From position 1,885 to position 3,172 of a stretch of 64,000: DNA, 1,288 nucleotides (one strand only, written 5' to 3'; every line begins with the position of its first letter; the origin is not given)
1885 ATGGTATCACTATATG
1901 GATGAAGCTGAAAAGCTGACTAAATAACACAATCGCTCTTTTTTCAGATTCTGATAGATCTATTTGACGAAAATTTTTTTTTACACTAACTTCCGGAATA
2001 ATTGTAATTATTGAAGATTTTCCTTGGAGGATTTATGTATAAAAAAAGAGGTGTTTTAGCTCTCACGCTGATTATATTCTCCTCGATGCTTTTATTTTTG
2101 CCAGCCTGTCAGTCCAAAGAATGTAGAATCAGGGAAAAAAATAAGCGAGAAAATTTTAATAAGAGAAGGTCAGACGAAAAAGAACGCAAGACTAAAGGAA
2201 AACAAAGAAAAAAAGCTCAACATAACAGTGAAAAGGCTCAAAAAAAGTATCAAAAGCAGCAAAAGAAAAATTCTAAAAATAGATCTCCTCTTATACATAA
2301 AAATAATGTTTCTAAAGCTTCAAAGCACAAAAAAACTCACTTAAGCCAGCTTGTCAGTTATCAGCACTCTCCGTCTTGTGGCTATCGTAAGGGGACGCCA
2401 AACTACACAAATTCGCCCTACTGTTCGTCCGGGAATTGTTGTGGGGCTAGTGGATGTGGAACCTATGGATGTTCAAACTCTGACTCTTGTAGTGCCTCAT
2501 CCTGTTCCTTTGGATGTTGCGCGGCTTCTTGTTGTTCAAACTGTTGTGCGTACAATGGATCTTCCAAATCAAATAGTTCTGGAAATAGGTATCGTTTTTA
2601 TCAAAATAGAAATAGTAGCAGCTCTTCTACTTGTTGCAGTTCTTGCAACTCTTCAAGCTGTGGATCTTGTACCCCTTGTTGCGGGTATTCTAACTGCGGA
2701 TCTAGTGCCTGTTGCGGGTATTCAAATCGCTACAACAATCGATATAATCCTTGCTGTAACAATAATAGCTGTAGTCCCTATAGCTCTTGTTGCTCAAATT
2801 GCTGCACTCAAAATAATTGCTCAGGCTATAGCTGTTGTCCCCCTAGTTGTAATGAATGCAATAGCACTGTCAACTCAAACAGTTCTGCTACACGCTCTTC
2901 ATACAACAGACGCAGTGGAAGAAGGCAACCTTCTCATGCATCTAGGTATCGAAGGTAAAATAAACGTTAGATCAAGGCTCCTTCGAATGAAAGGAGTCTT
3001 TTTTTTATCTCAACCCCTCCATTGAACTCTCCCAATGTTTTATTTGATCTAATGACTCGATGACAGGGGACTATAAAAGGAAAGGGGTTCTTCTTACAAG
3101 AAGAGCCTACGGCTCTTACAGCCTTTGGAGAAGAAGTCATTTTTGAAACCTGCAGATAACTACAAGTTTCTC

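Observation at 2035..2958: Lipoprotein with a polylysine linker and a keratin-associated-protein-like Cys/Ser/Asn-rich half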

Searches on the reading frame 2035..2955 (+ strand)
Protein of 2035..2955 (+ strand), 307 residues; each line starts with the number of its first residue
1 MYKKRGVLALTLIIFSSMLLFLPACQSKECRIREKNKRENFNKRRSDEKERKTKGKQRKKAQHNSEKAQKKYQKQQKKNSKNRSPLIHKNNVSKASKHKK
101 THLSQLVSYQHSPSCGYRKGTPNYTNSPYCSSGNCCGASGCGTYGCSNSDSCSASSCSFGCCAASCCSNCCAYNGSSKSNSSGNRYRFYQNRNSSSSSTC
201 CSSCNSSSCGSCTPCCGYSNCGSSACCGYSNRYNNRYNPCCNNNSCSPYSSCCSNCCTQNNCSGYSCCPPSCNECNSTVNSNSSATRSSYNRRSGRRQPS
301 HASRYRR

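Call 4: search_protein_families(library=pfam, proteins=[window:2035-2955:+], max_evalue=10)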
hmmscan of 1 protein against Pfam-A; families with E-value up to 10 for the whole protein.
window:2035-2955:+ (307 aa): 13 families
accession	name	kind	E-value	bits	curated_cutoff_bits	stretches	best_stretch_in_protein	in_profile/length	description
PF16965.11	CSG2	-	0.0046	16.4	28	1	7-83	54-126/394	Ceramide synthase regulator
PF22251.1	PFF1_TM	-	0.0087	16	32.3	1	17-105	104-189/300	Vacuolar membrane protease, transmembrane domain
PF01080.22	Presenilin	-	0.17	11.1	34.3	1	13-99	214-298/408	Presenilin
PF01496.24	V_ATPase_I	-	0.28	9.5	30.7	1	8-80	620-692/815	V-type ATPase 116kDa subunit family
PF03666.18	NPR3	-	0.48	9.6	27.5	1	21-96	33-109/456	Nitrogen Permease regulator of amino acid transport activity 3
PF04081.18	DNA_pol_delta_4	-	0.69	10.7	25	1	31-97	13-77/131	DNA polymerase delta, subunit 4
PF02535.28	Zip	-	0.97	9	35.1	1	48-102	108-162/323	ZIP Zinc transporter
PF24871.1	Piezo_TM1-24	-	2.3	7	28.8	1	16-101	301-385/682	Piezo TM1-24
PF11744.14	ALMT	-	2.7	7.2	20.6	1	20-110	352-447/471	Aluminium activated malate transporter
PF08496.15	Peptidase_S49_N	-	3.3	8.2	27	1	23-82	28-87/147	Peptidase family S49 N-terminal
PF02487.23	CLN3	-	3.8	6.9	31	1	25-106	166-234/395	CLN3 protein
PF19558.4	DUF6080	-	3.8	6.5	27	1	27-103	243-306/447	Family of unknown function (DUF6080)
PF15994.10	DUF4770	-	9.3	6.9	27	0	22-96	74-147/181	Domain of unknown function (DUF4770)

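Call 5: search_protein_families(library=ncbifam, proteins=[window:2035-2955:+], max_evalue=10)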
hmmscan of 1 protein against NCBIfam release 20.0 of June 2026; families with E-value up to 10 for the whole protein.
window:2035-2955:+ (307 aa): 12 families
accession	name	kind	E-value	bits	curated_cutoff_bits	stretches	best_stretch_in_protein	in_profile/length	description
NF002760.0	PRK02816.1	equivalog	0.026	13.9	206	1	14-88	151-223/243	phycocyanobilin:ferredoxin oxidoreductase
NF042930.1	EF0163_fam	equivalog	0.028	14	65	1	13-82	4-69/165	EF0163 family protein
NF033745.1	class_C_sortase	subfamily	0.24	11.1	160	1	11-83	3-76/220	class C sortase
NF050013.1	HpsJ_like_A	equivalog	0.88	9.1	140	1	10-106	79-176/217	HpsJ-like protein, cyanoexosortase A-associated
NF001300.0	PRK00247.1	equivalog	1.6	7.8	375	1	33-101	337-406/429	membrane protein insertase YidC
NF040487.1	T3SS_CigR_fam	subfamily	1.7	9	78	1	50-96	23-72/148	anti-virulence regulator CigR family protein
NF053710.1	RNA_heli_RhlE2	exception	2.8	6.2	925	1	32-99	397-464/635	RNA helicase RhlE2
TIGR02898.1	spore_YhcN_YlaJ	subfamily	3.3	8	99.75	0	13-72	3-63/158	YhcN/YlaJ family sporulation lipoprotein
NF008745.0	PRK11778.1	equivalog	5.5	6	259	1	33-82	39-88/345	protease SohB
NF005995.1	PRK08119.1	equivalog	6.1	6.2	218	1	38-96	228-287/376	flagellar motor switch phosphatase FliY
TIGR02442.1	Cob-chelat-sub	hypoth_equivalog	6.1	5.1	779.45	1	34-121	322-414/641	putative cobaltochelatase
NF033930.1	pneumo_PspA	exception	9.9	4.7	850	0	47-101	49-104/659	pneumococcal surface protein A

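Call 6: find_homologous_proteins(query=window:2035-2955:+, max_evalue=0.01)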
Query window:2035-2955:+: 269 candidates shared short words with the query, none scored E <= 0.01.

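Call 7: find_related_loci(query=window:2035-2955:+, collection=genome_contigs, flank=10000)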
Query window:2035-2955:+ (307 aa) in genome_contigs; peptide patterns used: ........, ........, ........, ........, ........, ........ (x = any residue, [..] = any of these).
135 stretches matched a pattern, but none encodes a relative of the query by tblastn (E <= 1e-3).

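Call 8: list_cluster_members(proteins=[window:2035-2955:+, window:2011-2955:+, window:974-1924:+, window:3461-4423:-])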
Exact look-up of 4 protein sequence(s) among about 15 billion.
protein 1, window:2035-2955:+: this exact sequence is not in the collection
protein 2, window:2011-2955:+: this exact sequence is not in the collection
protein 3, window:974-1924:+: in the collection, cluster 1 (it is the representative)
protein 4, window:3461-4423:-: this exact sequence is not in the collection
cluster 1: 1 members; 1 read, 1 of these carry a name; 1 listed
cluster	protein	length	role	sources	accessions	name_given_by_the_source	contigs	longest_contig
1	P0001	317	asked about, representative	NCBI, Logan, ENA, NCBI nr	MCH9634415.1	MAG: hypothetical protein S4CHLAM7_11640 [Chlamydiae bacterium] | hypothetical protein [Chlamydiota bacterium]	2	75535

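Call 29: search_protein_representatives(protein=window:2035-2955:+)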
Query: 307 residues. Proteins with E-value up to 0.001 (for the whole library): 0; up to 1e-10: 0; up to 1e-30: 0. The best 0 are listed.

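Call 51: search_protein_families(library=pfam, alignment_id=A2, max_evalue=10)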
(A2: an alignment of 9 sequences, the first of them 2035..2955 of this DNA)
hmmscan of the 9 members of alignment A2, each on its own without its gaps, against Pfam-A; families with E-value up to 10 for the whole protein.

A. member 1, window:2035-2955:+ (307 aa): 13 families
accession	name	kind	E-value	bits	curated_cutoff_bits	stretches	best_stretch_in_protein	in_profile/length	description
PF16965.11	CSG2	-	0.0046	16.4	28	1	7-83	54-126/394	Ceramide synthase regulator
PF22251.1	PFF1_TM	-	0.0087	16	32.3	1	17-105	104-189/300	Vacuolar membrane protease, transmembrane domain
PF01080.22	Presenilin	-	0.17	11.1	34.3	1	13-99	214-298/408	Presenilin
PF01496.24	V_ATPase_I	-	0.28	9.5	30.7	1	8-80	620-692/815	V-type ATPase 116kDa subunit family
PF03666.18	NPR3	-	0.48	9.6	27.5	1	21-96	33-109/456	Nitrogen Permease regulator of amino acid transport activity 3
PF04081.18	DNA_pol_delta_4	-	0.69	10.7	25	1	31-97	13-77/131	DNA polymerase delta, subunit 4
PF02535.28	Zip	-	0.97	9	35.1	1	48-102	108-162/323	ZIP Zinc transporter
PF24871.1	Piezo_TM1-24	-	2.3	7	28.8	1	16-101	301-385/682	Piezo TM1-24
PF11744.14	ALMT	-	2.7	7.2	20.6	1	20-110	352-447/471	Aluminium activated malate transporter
PF08496.15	Peptidase_S49_N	-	3.3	8.2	27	1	23-82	28-87/147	Peptidase family S49 N-terminal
PF02487.23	CLN3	-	3.8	6.9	31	1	25-106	166-234/395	CLN3 protein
PF19558.4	DUF6080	-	3.8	6.5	27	1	27-103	243-306/447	Family of unknown function (DUF6080)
PF15994.10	DUF4770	-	9.3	6.9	27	0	22-96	74-147/181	Domain of unknown function (DUF4770)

B. families by the number of members that match (of 9 scanned): 16 families
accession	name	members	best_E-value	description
PF22251.1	PFF1_TM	2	0.0087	Vacuolar membrane protease, transmembrane domain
PF19558.4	DUF6080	2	3.8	Family of unknown function (DUF6080)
PF16965.11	CSG2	1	0.0046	Ceramide synthase regulator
PF09581.16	Spore_III_AF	1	0.092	Stage III sporulation protein AF (Spore_III_AF)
PF01080.22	Presenilin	1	0.17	Presenilin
PF15807.10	MAP17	1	0.17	Membrane-associated protein 117 kDa, PDZK1-interacting protein 1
PF01496.24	V_ATPase_I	1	0.28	V-type ATPase 116kDa subunit family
PF03666.18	NPR3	1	0.48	Nitrogen Permease regulator of amino acid transport activity 3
PF04081.18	DNA_pol_delta_4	1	0.69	DNA polymerase delta, subunit 4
PF02535.28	Zip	1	0.97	ZIP Zinc transporter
PF24871.1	Piezo_TM1-24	1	2.3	Piezo TM1-24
PF11744.14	ALMT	1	2.7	Aluminium activated malate transporter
PF08496.15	Peptidase_S49_N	1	3.3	Peptidase family S49 N-terminal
PF02487.23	CLN3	1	3.8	CLN3 protein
PF14138.11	COX16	1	5.4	Cytochrome c oxidase assembly protein COX16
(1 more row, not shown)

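Call 52: search_solved_structures(query=A1, max_evalue=1)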
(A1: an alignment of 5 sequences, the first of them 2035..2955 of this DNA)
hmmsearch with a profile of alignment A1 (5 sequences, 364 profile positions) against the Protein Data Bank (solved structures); distinct sequences matched with E-value up to 1: 4.
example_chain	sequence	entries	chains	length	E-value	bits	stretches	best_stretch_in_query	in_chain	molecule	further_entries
7r81_I1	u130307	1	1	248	0.022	17.2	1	64-200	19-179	60S ribosomal protein L7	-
9hjm_I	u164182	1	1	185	0.45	12.9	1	2-40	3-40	Peptidyl-prolyl cis-trans isomerase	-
9qks_G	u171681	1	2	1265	0.7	12.2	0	80-149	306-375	ESX secretion system protein YukB,Green fluorescent protein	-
9itj_U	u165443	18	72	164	0.9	11.9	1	46-124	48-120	ATP synthase subunit b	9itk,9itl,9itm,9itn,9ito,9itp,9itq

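Call 53: find_homologous_proteins(query=A1, max_evalue=0.01)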
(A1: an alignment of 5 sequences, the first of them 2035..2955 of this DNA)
Query A1 (5 sequences): 2974 candidates shared short words with the query, none scored E <= 0.01.

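Call 65: predict_structure(protein=window:2035-2955:+)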
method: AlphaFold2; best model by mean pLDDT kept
length: 307 residues; sequences in the alignment: 1
mean_pLDDT: 50.1   pTM: 0.26
mean pLDDT of the five models: 50.1, 49.9, 48.5, 47.2, 45.2
residues with pLDDT >= 90: 38; 70-90: 28; 50-70: 46; < 50: 195
segments of 3 or more residues with pLDDT < 50: 92-96, 98-103, 105-220, 222-239, 259-261, 263-307
pLDDT, mean of each block of 10 residues (from residue 1): 63 74 72 90 95 93 93 86 57 46 39 32 34 36 34 35 33 28 28 28 35 38 42 40 53 53 44 41 36 34 37
secondary structure, 60 per line:
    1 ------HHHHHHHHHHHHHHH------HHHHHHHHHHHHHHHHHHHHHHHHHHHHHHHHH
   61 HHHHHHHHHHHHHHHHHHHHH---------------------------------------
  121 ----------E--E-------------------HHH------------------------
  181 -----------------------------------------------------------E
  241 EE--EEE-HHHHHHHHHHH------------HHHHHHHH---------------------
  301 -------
elements in order: H7-21 H28-81 E240-242 E245-247 H249-259 H272-279

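Call 74: search_protein_families(library=ncbifam, alignment_id=A2, max_evalue=1)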
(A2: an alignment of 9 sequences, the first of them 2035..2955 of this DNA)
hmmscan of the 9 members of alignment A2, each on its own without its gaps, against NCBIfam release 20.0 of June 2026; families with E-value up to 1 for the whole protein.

A. member 1, window:2035-2955:+ (307 aa): 4 families
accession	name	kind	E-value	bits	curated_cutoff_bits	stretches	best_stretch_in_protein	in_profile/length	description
NF002760.0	PRK02816.1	equivalog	0.026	13.9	206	1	14-88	151-223/243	phycocyanobilin:ferredoxin oxidoreductase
NF042930.1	EF0163_fam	equivalog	0.028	14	65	1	13-82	4-69/165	EF0163 family protein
NF033745.1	class_C_sortase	subfamily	0.24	11.1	160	1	11-83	3-76/220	class C sortase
NF050013.1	HpsJ_like_A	equivalog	0.88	9.1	140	0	10-106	79-176/217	HpsJ-like protein, cyanoexosortase A-associated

B. families by the number of members that match (of 9 scanned): 15 families
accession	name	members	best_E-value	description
NF045963.1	MAG3240_fam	2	0.00063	MAG3240 family lipoprotein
NF047351.1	lipase_YSIRK_Sa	2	0.084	YSIRK-targeted triacylglycerol lipase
NF041428.1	TrsH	1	0.0016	TrsH/TraH family protein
NF002760.0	PRK02816.1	1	0.026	phycocyanobilin:ferredoxin oxidoreductase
NF042930.1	EF0163_fam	1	0.028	EF0163 family protein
NF045625.1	IBP_CFB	1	0.055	ice-binding protein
NF041422.1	VirB10_subf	1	0.079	VirB10/TraB/TrbI family type IV secretion system protein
NF002353.0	PRK01318.1-4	1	0.1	membrane protein insertase YidC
NF033745.1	class_C_sortase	1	0.24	class C sortase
NF033512.1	T2SS_chap_CpaB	1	0.38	metalloprotease secretion chaperone CpaB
TIGR02794.1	tolA_full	1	0.5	cell envelope integrity protein TolA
TIGR01399.1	hrcV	1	0.62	type III secretion system export apparatus subunit SctV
NF004561.0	PRK05901.1-3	1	0.71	RNA polymerase sigma factor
NF050013.1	HpsJ_like_A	1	0.88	HpsJ-like protein, cyanoexosortase A-associated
NF046048.1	NlpC_P60_DIP1281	1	0.96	DIP1281 family NlpC/P60 protein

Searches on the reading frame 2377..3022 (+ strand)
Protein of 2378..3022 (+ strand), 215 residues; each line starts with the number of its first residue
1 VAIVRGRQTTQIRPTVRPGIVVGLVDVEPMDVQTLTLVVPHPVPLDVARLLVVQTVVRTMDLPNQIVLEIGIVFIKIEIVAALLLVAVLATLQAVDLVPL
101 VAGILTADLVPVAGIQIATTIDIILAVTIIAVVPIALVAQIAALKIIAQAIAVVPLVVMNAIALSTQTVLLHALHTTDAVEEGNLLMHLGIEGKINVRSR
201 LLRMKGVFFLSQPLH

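Call 17: search_protein_families(library=pfam, proteins=[window:2378-3022:+, window:2377-2955:+], max_evalue=10)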
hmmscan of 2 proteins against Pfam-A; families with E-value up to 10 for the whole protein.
window:2378-3022:+ (215 aa): 1 family
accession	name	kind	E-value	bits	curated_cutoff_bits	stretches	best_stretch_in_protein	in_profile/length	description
PF15098.11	TMEM89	-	0.99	10.1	27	1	103-180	38-110/134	TMEM89 protein family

window:2377-2955:+ (193 aa): 0 families

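Call 67: list_cluster_members(proteins=[window:2378-3022:+, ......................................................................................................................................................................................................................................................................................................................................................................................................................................, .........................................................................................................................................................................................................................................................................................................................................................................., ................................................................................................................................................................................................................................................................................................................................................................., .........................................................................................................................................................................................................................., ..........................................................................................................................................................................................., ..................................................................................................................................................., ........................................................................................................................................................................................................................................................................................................])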
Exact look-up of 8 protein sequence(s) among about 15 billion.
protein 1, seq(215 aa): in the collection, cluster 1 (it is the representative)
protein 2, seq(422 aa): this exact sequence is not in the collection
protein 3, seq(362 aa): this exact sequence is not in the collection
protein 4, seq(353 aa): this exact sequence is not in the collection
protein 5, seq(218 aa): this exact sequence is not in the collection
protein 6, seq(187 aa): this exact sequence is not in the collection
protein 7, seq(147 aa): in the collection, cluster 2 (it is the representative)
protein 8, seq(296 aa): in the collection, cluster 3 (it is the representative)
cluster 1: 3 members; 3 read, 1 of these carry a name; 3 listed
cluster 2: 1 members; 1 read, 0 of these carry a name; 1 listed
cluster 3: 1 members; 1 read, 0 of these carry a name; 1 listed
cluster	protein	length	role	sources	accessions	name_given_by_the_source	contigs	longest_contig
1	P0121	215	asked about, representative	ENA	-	-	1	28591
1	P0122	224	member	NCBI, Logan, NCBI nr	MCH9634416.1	MAG: hypothetical protein S4CHLAM7_11650 [Chlamydiae bacterium] | hypothetical protein [Chlamydiota bacterium]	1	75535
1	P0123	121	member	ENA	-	-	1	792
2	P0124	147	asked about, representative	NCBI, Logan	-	-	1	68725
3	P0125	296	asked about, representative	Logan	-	-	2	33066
